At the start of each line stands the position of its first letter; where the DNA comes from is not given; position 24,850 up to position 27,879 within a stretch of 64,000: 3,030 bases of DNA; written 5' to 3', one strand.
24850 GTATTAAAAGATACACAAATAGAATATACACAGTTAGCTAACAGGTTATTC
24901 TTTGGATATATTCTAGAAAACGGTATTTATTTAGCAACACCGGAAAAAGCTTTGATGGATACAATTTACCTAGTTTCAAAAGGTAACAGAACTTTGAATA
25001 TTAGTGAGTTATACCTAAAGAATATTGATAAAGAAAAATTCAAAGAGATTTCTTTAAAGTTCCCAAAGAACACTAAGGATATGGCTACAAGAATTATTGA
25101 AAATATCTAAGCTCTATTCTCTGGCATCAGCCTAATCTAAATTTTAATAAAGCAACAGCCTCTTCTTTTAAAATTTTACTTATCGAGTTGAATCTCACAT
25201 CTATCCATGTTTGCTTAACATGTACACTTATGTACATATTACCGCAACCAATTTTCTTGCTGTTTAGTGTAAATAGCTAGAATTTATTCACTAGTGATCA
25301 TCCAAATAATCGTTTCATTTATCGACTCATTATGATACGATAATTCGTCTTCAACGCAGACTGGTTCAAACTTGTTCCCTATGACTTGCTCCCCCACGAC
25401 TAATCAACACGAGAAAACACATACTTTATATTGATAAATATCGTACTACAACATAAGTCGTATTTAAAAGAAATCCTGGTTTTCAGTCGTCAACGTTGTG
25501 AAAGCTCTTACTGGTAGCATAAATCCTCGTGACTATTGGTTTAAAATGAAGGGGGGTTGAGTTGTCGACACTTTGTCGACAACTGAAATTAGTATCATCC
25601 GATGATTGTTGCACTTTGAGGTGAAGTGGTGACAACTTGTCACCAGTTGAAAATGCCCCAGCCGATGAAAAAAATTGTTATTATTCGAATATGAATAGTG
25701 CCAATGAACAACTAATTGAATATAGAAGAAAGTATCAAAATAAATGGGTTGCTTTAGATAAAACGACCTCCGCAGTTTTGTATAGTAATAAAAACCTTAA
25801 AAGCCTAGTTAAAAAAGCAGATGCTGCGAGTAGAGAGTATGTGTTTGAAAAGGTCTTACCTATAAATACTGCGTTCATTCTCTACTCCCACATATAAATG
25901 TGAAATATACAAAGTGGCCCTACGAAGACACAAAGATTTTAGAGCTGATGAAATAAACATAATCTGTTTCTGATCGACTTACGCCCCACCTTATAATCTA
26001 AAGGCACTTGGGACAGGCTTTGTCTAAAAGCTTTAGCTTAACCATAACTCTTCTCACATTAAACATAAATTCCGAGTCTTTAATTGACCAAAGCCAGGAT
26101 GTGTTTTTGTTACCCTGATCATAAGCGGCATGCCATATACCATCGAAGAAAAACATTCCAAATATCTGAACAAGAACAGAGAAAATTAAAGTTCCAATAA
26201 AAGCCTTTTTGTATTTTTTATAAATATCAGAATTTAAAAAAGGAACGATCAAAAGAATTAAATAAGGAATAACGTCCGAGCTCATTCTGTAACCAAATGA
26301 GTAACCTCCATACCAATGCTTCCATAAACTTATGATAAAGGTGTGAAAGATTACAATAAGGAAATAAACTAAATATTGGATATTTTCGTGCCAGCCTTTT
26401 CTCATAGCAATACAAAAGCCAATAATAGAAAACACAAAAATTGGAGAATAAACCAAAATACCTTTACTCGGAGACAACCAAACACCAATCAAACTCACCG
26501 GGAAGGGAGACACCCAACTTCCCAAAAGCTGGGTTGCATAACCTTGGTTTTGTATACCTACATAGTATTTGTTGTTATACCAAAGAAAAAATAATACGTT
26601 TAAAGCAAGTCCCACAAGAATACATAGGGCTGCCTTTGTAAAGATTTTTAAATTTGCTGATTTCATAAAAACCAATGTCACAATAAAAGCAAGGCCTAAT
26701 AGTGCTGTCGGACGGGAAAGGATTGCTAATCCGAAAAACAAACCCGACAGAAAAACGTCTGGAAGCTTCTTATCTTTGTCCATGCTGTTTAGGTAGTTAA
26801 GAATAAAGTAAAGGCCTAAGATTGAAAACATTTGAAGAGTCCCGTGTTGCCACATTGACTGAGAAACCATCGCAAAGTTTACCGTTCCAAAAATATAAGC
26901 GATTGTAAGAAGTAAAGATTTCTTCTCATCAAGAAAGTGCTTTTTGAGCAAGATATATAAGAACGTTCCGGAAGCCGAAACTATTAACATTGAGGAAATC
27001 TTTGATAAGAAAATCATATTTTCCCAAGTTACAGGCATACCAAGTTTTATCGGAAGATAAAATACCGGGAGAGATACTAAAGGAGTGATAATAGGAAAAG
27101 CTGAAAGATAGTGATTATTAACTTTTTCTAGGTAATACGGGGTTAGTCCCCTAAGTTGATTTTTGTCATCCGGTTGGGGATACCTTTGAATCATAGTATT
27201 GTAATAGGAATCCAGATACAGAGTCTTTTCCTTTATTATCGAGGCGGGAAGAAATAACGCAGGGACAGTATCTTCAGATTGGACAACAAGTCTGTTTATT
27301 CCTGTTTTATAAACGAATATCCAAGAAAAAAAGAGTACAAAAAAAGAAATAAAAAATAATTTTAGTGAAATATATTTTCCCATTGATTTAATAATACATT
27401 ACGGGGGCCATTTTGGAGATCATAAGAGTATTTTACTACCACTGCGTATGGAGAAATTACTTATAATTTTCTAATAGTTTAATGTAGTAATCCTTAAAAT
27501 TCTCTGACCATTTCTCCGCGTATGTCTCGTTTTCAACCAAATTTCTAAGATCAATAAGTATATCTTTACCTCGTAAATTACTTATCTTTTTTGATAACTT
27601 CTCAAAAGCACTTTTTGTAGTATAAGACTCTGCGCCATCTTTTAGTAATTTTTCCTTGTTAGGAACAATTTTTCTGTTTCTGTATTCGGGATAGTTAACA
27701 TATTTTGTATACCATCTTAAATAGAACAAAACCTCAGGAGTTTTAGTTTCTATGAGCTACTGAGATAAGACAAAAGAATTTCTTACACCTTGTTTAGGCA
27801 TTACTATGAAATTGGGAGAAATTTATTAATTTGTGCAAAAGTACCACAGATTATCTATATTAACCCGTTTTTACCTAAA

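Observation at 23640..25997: AbiEii/AbiEi-like pair in reversed order on the opposite strand, followed by ~0.9 kb of non-coding DNA inside the glycan locus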

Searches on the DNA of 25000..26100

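Call 9: search_rna_families(source=window, start=25000, end=26100, threshold=evalue, max_evalue=1)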
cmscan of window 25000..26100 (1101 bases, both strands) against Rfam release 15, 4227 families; matches with E-value up to 1: 2.
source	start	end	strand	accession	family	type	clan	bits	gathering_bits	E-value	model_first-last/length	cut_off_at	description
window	25937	26003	+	RF00361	snoZ119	Gene; snRNA; snoRNA; CD-box;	-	22.2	70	0.33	1-98/98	no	Small nucleolar RNA Z119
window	25000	25062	+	RF00570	SNORD64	Gene; snRNA; snoRNA; CD-box;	CL00069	20.8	40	0.5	6-67/67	5'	Small Nucleolar RNA SNORD64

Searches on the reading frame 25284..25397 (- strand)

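Call 40: search_protein_families(library=pfam, proteins=[window:25284-25397:-], max_evalue=1)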
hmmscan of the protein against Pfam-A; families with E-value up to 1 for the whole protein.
window:25284-25397:- (37 aa): 1 family
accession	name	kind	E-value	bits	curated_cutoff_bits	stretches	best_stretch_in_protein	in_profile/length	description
PF00050.26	Kazal_1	-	0.18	12.3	21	1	9-24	12-27/49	Kazal-type serine protease inhibitor domain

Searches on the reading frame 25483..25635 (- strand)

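Call 40: search_protein_families(library=pfam, proteins=[window:25483-25635:-], max_evalue=1)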
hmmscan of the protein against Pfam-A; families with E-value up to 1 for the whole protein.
window:25483-25635:- (50 aa): 1 family
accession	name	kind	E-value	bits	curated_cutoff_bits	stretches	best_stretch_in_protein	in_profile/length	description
PF12539.13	Csm1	-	0.072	14.1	22.6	1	7-39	17-48/84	Chromosome segregation protein Csm1/Pcs1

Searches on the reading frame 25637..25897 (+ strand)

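Call 3: search_protein_families(library=pfam, proteins=[window:25637-25897:+], max_evalue=0.1)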
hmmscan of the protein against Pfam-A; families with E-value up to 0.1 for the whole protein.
window:25637-25897:+ (86 aa): 1 family
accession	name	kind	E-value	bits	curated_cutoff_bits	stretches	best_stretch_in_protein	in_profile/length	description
PF18929.5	DUF5678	-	0.0034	17.6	23.2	1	31-73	4-46/49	Family of unknown function (DUF5678)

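Call 4: search_protein_families(library=padloc, proteins=[window:25637-25897:+], max_evalue=0.1)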
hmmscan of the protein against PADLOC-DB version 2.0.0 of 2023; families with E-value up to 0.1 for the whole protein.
window:25637-25897:+ (86 aa): 0 families

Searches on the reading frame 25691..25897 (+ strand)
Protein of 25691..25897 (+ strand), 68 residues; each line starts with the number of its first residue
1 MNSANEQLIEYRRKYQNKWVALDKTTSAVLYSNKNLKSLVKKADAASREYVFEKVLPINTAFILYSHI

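Call 31: find_homologous_proteins(query=window:25691-25897:+, max_evalue=0.01)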
Query window:25691-25897:+ (68 aa): 6 proteins with E <= 0.01 among 6 candidates.
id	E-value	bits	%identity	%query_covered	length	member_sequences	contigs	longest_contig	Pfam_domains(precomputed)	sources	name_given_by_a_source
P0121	4.4e-36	138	100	100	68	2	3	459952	-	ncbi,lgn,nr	ncbi:MAG: hypothetical protein ABIJ82_03625 [Patescibacteria group bacterium]|nr:hypothetical protei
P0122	1.5e-31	124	88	100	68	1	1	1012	-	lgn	-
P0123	3.0e-29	117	85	100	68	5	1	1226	-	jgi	-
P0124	3.4e-28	114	85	97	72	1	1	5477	-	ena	-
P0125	3.4e-28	114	83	97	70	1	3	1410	-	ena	-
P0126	3.9e-23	98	76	97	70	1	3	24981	-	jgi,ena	-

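Call 32: find_encoding_contigs(protein=P0126, flank=8000, max_places=4)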
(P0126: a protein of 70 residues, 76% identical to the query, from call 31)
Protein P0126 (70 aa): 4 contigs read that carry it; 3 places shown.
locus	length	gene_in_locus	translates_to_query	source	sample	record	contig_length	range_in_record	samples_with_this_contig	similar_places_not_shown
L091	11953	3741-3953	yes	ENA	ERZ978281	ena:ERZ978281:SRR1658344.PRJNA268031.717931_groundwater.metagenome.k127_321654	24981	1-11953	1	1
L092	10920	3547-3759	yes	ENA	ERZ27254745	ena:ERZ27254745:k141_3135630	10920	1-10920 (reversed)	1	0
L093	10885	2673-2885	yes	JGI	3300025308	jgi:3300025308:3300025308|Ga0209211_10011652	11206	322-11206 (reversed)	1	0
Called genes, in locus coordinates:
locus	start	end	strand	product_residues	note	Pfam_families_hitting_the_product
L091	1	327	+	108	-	?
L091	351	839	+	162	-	PF27226:AF_1845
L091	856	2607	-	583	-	PF12229:PG_binding_4, PF04294:VanW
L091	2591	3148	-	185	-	PF01936:NYN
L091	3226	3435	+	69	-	-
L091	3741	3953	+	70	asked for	-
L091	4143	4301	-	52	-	-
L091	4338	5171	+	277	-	PF08713:DNA_alkylation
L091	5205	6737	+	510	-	PF00175:NAD_binding_1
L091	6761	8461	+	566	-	PF06418:CTP_synth_N, PF00117:GATase, PF07722:Peptidase_C26 (faint)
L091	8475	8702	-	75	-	-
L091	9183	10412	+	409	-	PF00270:DEAD, PF04851:ResIII, PF00271:Helicase_C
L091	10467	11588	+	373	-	PF02475:TRM5-TYW2_MTfase (weak), PF05175:MTS, PF06325:PrmA (weak), PF09445:Methyltransf_15 (weak), PF13847:Methyltransf_31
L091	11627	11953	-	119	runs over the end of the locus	-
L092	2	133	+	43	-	?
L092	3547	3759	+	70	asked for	-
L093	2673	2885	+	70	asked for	-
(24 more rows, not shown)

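Call 33: find_encoding_contigs(protein=P0124, flank=8000, max_places=4)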
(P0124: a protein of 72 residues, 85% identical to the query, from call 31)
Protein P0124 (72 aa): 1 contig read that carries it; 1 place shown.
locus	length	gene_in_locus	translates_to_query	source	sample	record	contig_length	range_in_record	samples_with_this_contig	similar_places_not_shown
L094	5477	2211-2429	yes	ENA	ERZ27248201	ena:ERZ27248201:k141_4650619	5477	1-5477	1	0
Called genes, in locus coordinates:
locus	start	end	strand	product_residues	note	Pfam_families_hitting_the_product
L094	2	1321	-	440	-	?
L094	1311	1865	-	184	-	PF01936:NYN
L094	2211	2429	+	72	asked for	-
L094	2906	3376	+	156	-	PF00293:NUDIX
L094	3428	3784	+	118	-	PF11969:DcpS_C, PF01230:HIT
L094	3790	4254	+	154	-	PF18931:DUF5680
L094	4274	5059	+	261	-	PF00459:Inositol_P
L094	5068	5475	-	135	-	?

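Call 40: search_protein_families(library=pfam, proteins=[L094:2549-2848:+, L094:2420-2500:+, P0124, L091:3226-3435:+], max_evalue=1)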
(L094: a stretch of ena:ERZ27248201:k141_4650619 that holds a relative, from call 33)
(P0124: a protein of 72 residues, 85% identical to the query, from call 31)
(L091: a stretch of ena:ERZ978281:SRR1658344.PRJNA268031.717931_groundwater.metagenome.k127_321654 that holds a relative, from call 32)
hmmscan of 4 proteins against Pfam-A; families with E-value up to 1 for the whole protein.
L094:2549-2848:+ (99 aa): 2 families
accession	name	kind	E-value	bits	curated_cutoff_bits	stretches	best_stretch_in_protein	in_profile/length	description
PF13650.11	Asp_protease_2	-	0.11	13.6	24.3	1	1-75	14-87/90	Aspartyl protease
PF13975.11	gag-asp_proteas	-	0.13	13.3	28.2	1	2-75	15-86/92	gag-polyprotein putative aspartyl protease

L094:2420-2500:+ (26 aa): 0 families

P0124 (72 aa): 1 family
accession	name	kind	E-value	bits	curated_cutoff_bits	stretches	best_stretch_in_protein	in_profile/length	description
PF18929.5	DUF5678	-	0.00028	21.1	23.2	1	13-55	4-46/49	Family of unknown function (DUF5678)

L091:3226-3435:+ (69 aa): 0 families

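Call 69: search_protein_families(library=ncbifam, proteins=[window:25691-25897:+], max_evalue=0.01)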
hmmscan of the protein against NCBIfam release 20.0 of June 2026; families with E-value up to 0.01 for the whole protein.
window:25691-25897:+ (68 aa): 0 families

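Call 89: find_encoding_contigs(protein=P0125, flank=3000, max_places=4)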
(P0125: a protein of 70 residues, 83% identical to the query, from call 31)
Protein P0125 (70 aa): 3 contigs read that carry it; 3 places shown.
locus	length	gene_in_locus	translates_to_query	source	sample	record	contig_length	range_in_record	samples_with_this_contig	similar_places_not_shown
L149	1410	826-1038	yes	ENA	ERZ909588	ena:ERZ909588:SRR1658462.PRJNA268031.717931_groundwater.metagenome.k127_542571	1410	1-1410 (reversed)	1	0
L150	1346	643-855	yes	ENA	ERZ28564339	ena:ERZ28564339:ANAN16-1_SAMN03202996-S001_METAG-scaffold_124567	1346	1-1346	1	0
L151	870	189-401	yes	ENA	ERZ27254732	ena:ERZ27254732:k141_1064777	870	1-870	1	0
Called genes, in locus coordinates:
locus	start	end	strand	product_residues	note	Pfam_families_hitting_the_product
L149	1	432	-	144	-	?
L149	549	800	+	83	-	-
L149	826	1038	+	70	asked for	-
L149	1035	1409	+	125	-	?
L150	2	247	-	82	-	?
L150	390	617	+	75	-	-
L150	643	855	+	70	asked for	-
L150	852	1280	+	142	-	-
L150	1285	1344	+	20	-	?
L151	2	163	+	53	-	?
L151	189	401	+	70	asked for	-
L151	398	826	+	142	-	-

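Call 90: find_encoding_contigs(protein=P0123, flank=3000, max_places=4)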
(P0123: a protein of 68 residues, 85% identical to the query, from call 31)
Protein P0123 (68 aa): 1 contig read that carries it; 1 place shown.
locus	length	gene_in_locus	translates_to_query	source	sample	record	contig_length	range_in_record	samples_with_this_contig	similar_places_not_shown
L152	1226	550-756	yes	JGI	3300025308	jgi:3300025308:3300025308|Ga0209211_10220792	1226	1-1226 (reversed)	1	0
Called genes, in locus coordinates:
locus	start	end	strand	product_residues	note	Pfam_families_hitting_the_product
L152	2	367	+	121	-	?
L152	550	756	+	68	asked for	-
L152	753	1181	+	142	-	-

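Call 92: search_protein_families(library=pfam, proteins=[L150:852-1280:+, L152:753-1181:+, L150:390-617:+, L149:549-800:+, L150:643-855:+], max_evalue=0.1)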
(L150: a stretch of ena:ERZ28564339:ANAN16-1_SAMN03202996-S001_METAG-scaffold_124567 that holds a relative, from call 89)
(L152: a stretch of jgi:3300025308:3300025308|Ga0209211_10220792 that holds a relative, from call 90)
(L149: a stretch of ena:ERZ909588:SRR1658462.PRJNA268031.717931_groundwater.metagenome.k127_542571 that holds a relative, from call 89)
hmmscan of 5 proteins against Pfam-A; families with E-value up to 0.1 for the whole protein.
L150:852-1280:+ (142 aa): 2 families
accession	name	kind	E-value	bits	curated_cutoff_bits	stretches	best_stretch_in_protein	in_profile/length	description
PF13650.11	Asp_protease_2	-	0.016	16.3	24.3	1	37-118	7-87/90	Aspartyl protease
PF13975.11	gag-asp_proteas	-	0.041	14.9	28.2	1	37-118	7-86/92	gag-polyprotein putative aspartyl protease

L152:753-1181:+ (142 aa): 2 families
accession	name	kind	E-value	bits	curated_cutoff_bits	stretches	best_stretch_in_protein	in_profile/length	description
PF13975.11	gag-asp_proteas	-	0.0068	17.4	28.2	1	37-118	7-86/92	gag-polyprotein putative aspartyl protease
PF13650.11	Asp_protease_2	-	0.063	14.4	24.3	1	37-118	7-87/90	Aspartyl protease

L150:390-617:+ (75 aa): 0 families

L149:549-800:+ (83 aa): 0 families

L150:643-855:+ (70 aa): 1 family
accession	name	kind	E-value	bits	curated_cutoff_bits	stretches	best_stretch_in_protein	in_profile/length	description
PF18929.5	DUF5678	-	0.00063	20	23.2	1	13-55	4-46/49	Family of unknown function (DUF5678)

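Call 109: search_protein_families(library=phrogs, proteins=[window:25691-25897:+, L150:852-1280:+], max_evalue=0.01)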
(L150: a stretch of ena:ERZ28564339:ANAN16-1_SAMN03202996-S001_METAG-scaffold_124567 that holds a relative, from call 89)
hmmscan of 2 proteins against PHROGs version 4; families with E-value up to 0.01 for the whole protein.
window:25691-25897:+ (68 aa): 0 families

L150:852-1280:+ (142 aa): 0 families

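Call 110: search_protein_families(library=padloc, proteins=[L150:852-1280:+], max_evalue=0.001)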
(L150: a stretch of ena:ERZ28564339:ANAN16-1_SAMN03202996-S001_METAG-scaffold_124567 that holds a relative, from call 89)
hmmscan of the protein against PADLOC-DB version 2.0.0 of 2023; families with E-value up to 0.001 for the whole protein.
L150:852-1280:+ (142 aa): 0 families

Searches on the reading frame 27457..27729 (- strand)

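Call 3: search_protein_families(library=pfam, proteins=[window:27457-27729:-], max_evalue=0.1)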
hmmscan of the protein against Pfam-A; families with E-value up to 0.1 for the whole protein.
window:27457-27729:- (90 aa): 2 families
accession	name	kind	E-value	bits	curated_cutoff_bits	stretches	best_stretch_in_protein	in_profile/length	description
PF18101.7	Pan3_PK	-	0.013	15.9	25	1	38-89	23-76/138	Pan3 Pseudokinase domain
PF23624.1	ORF68_C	-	0.052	14.3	27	1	26-84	3-60/121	ORF68-like, C-terminal domain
